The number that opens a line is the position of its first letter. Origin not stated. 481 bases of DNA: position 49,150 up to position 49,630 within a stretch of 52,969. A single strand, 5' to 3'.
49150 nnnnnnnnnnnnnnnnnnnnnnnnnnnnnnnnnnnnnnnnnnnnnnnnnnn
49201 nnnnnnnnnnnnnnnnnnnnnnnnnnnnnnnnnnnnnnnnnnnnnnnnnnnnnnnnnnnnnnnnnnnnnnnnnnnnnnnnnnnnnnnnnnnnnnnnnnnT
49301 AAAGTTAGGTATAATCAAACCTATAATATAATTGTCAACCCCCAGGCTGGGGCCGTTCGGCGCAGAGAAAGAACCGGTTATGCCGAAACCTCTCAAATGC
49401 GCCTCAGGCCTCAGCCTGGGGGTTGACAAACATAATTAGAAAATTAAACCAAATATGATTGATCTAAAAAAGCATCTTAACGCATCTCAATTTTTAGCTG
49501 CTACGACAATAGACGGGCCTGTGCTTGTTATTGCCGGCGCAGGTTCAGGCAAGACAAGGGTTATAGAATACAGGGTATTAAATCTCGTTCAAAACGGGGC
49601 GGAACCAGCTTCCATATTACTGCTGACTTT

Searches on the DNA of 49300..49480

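Call 49: search_rna_families(source=window, start=49300, end=49480, threshold=evalue, max_evalue=1, show_alignments=1)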
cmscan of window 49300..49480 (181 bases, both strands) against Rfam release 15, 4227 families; matches with E-value up to 1: 3.
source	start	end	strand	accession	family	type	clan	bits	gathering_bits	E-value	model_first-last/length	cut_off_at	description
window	49316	49479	-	RF03922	MIR2119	Gene; miRNA;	-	34.2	73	0.0026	1-188/188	no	MIR2119 microRNA precursor family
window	49332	49430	-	RF03401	mir-1323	Gene; miRNA;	-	31.3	98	2.6e-05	1-73/73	no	mir-1323 microRNA precursor family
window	49337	49422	+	RF00936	mir-744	Gene; miRNA;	-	18.1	87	0.39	1-96/96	no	mir-744 microRNA precursor family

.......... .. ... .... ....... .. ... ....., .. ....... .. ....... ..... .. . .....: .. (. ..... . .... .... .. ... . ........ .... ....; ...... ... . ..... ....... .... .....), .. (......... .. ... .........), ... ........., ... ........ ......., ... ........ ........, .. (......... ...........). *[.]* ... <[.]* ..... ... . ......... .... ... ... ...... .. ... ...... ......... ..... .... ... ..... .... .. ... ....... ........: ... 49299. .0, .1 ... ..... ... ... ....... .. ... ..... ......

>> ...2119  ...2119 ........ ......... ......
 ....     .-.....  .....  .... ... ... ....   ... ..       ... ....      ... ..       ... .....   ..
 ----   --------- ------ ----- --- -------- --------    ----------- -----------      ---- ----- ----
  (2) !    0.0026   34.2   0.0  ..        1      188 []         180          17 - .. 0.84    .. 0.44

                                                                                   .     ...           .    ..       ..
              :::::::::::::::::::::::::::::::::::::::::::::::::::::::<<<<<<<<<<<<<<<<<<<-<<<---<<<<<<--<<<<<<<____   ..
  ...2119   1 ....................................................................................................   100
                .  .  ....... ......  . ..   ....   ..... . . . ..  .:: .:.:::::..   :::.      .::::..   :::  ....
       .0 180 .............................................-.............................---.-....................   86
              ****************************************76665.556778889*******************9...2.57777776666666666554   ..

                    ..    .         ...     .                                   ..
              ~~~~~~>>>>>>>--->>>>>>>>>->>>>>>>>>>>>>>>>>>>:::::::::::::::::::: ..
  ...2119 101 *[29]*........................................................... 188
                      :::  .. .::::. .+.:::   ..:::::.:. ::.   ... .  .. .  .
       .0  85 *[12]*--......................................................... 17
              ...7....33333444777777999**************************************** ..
